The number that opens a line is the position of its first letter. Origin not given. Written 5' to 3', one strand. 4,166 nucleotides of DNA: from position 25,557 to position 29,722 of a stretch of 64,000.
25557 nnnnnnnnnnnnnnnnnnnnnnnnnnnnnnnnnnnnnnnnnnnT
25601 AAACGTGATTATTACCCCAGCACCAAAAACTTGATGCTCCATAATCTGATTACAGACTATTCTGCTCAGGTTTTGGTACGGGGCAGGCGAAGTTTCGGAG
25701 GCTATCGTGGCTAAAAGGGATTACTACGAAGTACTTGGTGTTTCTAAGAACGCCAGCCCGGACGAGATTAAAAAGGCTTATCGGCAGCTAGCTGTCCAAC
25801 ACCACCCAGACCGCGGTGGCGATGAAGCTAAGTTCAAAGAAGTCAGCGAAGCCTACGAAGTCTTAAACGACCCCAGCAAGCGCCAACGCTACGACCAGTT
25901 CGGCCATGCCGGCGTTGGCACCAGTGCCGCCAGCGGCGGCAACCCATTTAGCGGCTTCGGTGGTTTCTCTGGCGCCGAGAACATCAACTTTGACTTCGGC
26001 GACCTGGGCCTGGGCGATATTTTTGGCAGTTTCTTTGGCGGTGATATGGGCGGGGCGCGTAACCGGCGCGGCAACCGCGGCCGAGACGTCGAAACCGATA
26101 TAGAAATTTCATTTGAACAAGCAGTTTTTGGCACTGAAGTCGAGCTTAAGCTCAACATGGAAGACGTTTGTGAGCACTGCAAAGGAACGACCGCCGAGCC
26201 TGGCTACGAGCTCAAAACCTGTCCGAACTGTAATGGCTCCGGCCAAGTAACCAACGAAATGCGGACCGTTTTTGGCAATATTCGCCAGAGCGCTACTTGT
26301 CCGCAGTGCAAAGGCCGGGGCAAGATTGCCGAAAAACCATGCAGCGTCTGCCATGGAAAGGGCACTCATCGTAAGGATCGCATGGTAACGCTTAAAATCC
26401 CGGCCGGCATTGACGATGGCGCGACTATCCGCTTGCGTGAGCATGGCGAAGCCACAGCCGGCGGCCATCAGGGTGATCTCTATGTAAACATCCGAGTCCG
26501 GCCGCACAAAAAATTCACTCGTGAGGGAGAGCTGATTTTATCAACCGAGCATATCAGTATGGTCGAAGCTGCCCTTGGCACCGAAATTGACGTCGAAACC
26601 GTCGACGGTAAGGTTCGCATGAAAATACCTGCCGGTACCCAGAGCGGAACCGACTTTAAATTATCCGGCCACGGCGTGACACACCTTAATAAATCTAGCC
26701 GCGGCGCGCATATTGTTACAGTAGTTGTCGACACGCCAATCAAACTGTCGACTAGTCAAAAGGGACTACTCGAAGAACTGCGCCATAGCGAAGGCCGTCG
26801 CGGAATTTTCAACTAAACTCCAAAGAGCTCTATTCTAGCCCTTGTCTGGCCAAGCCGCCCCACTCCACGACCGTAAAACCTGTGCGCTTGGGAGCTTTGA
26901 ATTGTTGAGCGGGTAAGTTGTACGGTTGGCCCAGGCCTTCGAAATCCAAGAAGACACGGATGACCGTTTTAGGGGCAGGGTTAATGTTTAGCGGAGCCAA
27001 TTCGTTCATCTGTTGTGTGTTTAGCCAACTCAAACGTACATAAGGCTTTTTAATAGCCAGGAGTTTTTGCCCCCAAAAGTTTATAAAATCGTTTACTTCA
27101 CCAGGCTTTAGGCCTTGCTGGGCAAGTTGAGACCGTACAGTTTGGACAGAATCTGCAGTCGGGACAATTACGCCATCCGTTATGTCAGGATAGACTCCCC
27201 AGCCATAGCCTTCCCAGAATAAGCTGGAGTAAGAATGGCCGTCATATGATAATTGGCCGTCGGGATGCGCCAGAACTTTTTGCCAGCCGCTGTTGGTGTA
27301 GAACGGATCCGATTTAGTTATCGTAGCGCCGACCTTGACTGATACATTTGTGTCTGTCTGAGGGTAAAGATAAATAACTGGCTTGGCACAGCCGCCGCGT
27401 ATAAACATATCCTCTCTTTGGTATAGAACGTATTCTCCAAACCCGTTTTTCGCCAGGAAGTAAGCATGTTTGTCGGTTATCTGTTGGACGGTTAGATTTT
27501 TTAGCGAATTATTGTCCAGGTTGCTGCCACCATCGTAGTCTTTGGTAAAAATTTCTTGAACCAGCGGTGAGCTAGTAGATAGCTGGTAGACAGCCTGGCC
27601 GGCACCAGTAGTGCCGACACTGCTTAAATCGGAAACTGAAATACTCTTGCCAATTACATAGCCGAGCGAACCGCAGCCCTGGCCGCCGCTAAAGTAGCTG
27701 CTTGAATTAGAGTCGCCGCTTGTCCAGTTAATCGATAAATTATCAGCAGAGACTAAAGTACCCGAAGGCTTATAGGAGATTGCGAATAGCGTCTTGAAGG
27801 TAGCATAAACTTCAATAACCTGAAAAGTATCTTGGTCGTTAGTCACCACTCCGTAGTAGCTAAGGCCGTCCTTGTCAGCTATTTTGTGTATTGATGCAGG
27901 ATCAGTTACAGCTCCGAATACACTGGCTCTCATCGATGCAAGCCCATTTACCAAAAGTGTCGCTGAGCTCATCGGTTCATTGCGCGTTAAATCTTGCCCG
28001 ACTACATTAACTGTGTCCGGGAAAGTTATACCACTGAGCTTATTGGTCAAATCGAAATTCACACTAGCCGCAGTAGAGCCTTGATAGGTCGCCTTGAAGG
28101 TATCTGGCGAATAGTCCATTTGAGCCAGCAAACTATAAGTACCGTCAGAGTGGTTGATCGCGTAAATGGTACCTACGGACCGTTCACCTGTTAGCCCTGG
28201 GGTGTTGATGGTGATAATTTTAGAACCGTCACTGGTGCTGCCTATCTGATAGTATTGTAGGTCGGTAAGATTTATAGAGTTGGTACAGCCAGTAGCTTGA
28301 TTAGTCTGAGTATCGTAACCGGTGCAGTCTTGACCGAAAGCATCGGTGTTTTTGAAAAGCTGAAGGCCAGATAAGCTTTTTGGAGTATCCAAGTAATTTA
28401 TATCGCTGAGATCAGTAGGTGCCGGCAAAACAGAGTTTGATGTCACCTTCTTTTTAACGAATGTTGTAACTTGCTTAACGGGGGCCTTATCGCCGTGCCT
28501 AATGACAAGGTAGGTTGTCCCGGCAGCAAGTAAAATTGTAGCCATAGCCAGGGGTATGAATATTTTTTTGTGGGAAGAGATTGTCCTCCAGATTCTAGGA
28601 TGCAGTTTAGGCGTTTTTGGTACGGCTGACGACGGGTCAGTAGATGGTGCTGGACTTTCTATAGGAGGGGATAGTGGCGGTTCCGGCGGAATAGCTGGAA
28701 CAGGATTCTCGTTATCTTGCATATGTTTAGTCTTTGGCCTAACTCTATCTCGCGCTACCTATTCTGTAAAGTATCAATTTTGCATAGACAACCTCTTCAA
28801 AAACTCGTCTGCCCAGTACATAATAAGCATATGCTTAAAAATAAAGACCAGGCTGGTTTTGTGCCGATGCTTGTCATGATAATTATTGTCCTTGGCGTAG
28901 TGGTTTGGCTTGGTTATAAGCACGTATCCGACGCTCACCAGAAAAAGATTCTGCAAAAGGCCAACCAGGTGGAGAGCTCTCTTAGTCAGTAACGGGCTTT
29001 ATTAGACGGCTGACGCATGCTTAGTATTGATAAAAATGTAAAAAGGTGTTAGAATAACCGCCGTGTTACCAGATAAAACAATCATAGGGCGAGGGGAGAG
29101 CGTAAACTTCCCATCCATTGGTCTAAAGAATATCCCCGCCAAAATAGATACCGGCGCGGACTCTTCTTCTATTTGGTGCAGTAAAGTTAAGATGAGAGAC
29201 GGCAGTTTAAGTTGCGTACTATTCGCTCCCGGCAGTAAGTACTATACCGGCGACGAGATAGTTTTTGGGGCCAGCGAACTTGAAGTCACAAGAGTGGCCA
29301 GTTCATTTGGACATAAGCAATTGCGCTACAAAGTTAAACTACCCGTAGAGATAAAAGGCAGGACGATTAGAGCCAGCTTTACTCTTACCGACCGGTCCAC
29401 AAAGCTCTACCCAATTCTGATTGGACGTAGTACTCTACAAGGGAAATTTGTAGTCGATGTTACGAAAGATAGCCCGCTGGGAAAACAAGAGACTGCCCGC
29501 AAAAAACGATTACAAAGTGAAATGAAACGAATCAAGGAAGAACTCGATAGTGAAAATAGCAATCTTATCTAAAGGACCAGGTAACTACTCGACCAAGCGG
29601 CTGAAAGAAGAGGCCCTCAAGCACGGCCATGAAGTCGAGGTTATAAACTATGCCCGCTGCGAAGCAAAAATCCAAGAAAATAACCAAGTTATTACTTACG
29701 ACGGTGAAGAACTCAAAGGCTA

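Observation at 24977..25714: Two fragments of a diverged dnaJ 5' end bracket a 181-aa ORF: a footprint of serial cassette capture at the dnaJ start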

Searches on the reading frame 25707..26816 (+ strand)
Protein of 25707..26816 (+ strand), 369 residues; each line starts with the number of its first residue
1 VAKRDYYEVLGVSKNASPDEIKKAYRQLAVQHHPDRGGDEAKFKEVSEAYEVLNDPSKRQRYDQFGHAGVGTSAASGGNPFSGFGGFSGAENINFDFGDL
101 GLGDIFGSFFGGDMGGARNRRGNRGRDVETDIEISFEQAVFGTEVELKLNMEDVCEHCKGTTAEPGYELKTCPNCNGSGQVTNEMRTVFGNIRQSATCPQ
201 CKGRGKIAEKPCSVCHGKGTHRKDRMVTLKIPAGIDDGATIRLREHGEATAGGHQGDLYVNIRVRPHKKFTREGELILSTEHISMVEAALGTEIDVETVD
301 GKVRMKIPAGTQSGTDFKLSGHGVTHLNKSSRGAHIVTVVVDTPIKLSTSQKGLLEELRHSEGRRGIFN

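Call 6: search_protein_families(library=pfam, proteins=[window:25707-26816:+], max_evalue=1)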
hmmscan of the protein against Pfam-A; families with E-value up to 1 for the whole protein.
window:25707-26816:+ (369 aa): 12 families
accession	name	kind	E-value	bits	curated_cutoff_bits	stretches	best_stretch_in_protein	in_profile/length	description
PF01556.23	DnaJ_C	-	3.1e-44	151.1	26.6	1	128-344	1-152/152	DnaJ C terminal domain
PF00226.36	DnaJ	-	2.1e-25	89.1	27.8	1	5-63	1-63/63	DnaJ domain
PF00684.25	DnaJ_CXXCXGXG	-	1.4e-16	60.9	32.7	1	155-219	1-65/65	DnaJ central domain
PF15777.11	Anti-TRAP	-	2.9e-05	24.4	32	3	170-207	11-42/59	Tryptophan RNA-binding attenuator protein inhibitory protein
PF17302.8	DUF5351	-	9.2e-05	23.1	27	1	195-206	17-28/29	Family of unknown function (DUF5351)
PF20833.2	RNase_E_G_Thio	-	0.0016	18.9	26.8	1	211-231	1-21/86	RNase E/G, Thioredoxin-like domain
PF25436.1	BSD2_CRD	-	0.091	13.4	27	1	195-225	2-29/69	BSD2 cysteine rich domain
PF14354.12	Lar_restr_allev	-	0.11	13.2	28.6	1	168-203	2-33/58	Restriction alleviation protein Lar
PF21002.2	TMEM106_N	-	0.19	12.8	24.5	0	193-208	52-67/91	Transmembrane protein 106 N-terminal region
PF01155.25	HypA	-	0.44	11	28.9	0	150-178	68-95/112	Hydrogenase/urease nickel incorporation, metallochaperone, hypA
PF24441.1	DUF7560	-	0.44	10.7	27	1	171-187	7-23/44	Family of unknown function (DUF7560)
PF13920.12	zf-C3HC4_3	-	0.73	10.1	27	0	183-218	11-45/49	Zinc finger, C3HC4 type (RING finger)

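Call 9: find_encoding_contigs(protein=window:25707-26816:+, flank=8000, max_places=10)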
Protein window:25707-26816:+ (369 aa): 12 contigs read that carry it; 9 places shown.
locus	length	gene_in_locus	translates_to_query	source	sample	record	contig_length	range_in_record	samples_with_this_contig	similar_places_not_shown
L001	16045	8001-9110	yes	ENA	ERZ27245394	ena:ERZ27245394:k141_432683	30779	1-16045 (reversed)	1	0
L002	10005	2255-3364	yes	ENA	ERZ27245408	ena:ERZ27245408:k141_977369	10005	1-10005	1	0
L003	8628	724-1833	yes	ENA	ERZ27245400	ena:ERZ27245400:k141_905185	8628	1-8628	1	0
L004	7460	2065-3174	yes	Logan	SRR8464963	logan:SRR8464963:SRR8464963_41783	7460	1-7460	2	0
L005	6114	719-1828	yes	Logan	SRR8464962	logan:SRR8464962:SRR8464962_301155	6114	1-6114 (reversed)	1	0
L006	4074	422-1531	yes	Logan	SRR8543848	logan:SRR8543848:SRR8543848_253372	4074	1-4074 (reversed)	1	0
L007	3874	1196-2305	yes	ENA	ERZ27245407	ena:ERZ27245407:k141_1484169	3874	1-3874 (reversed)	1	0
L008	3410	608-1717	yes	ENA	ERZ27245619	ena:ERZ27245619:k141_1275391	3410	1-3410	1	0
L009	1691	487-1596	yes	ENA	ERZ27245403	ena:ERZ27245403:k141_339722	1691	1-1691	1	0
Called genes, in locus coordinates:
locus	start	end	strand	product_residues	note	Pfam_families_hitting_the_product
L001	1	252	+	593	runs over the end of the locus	PF00009:GTP_EFTU, PF01926:MMR_HSR1 (weak), PF00679:EFG_C, PF06421:LepA_C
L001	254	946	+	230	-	PF00625:Guanylate_kin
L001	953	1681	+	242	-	PF00625:Guanylate_kin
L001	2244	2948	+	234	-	PF01628:HrcA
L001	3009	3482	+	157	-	PF01025:GrpE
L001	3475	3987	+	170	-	-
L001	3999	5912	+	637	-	PF00012:HSP70, PF06723:MreB_Mbl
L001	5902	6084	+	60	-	-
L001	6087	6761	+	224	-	-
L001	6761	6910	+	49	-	-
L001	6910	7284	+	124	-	-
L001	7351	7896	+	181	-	-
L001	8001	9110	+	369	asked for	PF00226:DnaJ, PF01556:DnaJ_C, PF27659:CHP02642 (faint), PF00684:DnaJ_CXXCXGXG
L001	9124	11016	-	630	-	-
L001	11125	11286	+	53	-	-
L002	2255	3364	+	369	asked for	PF00226:DnaJ, PF01556:DnaJ_C, PF27659:CHP02642 (faint), PF00684:DnaJ_CXXCXGXG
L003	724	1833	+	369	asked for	PF00226:DnaJ, PF01556:DnaJ_C, PF27659:CHP02642 (faint), PF00684:DnaJ_CXXCXGXG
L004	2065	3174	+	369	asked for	PF00226:DnaJ, PF01556:DnaJ_C, PF27659:CHP02642 (faint), PF00684:DnaJ_CXXCXGXG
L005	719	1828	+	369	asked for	PF00226:DnaJ, PF01556:DnaJ_C, PF27659:CHP02642 (faint), PF00684:DnaJ_CXXCXGXG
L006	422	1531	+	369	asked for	PF00226:DnaJ, PF01556:DnaJ_C, PF27659:CHP02642 (faint), PF00684:DnaJ_CXXCXGXG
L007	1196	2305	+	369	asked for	PF00226:DnaJ, PF01556:DnaJ_C, PF27659:CHP02642 (faint), PF00684:DnaJ_CXXCXGXG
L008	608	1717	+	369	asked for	PF00226:DnaJ, PF01556:DnaJ_C, PF27659:CHP02642 (faint), PF00684:DnaJ_CXXCXGXG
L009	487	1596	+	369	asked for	PF00226:DnaJ, PF01556:DnaJ_C, PF27659:CHP02642 (faint), PF00684:DnaJ_CXXCXGXG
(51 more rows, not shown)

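Call 10: find_related_loci(query=window:25707-26813:+, collection=genome_contigs, flank=8000)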
Query window:25707-26813:+ (369 aa) in genome_contigs; peptide patterns used: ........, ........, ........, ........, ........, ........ (x = any residue, [..] = any of these).
600 stretches matched a pattern (row limit reached: there are more); 585 encode a relative of the query (tblastn E <= 1e-3); the best 80 are kept; 80 distinct loci.
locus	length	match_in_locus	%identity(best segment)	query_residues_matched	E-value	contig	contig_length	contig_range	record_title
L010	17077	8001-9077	74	1-359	9e-177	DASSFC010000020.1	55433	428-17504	MAG TPA_asm: Candidatus Saccharimonadales bacterium isolate SMAG_U995 k141_288203, whole genome shotgun sequence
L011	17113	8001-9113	73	1-368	2e-174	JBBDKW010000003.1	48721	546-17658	MAG: Candidatus Saccharimonadales bacterium isolate LejiaA_2_49_12 Lejia_A_1210_length_48721_cov_7, whole genome shotgun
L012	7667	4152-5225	67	1-364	4e-164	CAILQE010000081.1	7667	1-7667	uncultured Candidatus Saccharibacteria bacterium isolate KR2_bin-0178 genome assembly, contig: bin-0178:81/85, whole gen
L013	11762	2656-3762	70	1-368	2e-163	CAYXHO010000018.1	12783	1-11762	MAG TPA_asm: uncultured Candidatus Saccharibacteria bacterium isolate SRP342105_co1_335 genome assembly, contig: NODE_66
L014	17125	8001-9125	70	1-369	1e-161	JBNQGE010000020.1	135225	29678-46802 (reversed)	MAG: Candidatus Saccharibacteria bacterium isolate Bin_28 c_000000000007, whole genome shotgun sequence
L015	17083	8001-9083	69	1-365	6e-160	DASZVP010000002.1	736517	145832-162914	MAG TPA_asm: Candidatus Saccharimonadales bacterium isolate SMAG_U6134 k141_341744, whole genome shotgun sequence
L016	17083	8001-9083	67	1-368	2e-159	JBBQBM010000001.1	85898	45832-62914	MAG: Candidatus Saccharimonadales bacterium isolate Co_metawrap_1353 Cmw_1353_k141_379466_length_85898_cov_11.0000, whol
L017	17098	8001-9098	68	1-368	5e-158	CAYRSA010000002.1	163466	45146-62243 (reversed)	MAG TPA_asm: uncultured Candidatus Saccharibacteria bacterium isolate SRP173033_co1_291 genome assembly, contig: NODE_93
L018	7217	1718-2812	67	1-368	1e-155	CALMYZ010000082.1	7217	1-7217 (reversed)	MAG TPA_asm: uncultured Candidatus Saccharibacteria bacterium isolate SRR2107215_bin.54_CONCOCT_v1.1_MAG genome assembly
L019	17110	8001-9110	71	3-368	7e-155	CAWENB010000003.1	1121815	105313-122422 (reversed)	MAG: Candidatus Saccharimonadia bacterium isolate MFD02248.bin.2.138 genome assembly, contig: contig_50194, whole genome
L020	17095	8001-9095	65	1-368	3e-151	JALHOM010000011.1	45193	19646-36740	MAG: Candidatus Saccharibacteria bacterium isolate bin.149_sub c_000000003961, whole genome shotgun sequence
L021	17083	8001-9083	65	1-361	4e-151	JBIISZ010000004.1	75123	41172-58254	MAG: Candidatus Saccharimonadales bacterium isolate ME2004-06-11_3300042997_group2_bin138 Rohwer_bin1547_scaffold_156_c1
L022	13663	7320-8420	66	1-365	6e-151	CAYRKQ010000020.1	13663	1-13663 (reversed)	MAG TPA_asm: uncultured Candidatus Saccharibacteria bacterium isolate SRP344714_co2_488 genome assembly, contig: NODE_11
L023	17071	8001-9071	66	1-359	1e-150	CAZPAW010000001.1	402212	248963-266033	MAG TPA_asm: uncultured Candidatus Saccharibacteria bacterium isolate SRP300315_co1_57 genome assembly, contig: NODE_2_l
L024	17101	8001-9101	66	1-368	2e-149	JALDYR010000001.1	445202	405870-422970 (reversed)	MAG: Candidatus Saccharibacteria bacterium isolate MCT-ROC-43 NODE_2_length_445202_cov_58.846891, whole genome shotgun s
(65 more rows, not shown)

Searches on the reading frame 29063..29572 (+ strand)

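Call 98: search_protein_families(library=pfam, proteins=[window:29063-29572:+], max_evalue=0.001)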
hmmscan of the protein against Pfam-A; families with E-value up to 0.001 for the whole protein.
window:29063-29572:+ (169 aa): 1 family
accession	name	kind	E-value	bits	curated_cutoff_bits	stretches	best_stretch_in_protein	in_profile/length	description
PF05618.17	Zn_protease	-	8.7e-15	55.3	27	1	7-136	1-132/138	Putative ATP-dependent zinc protease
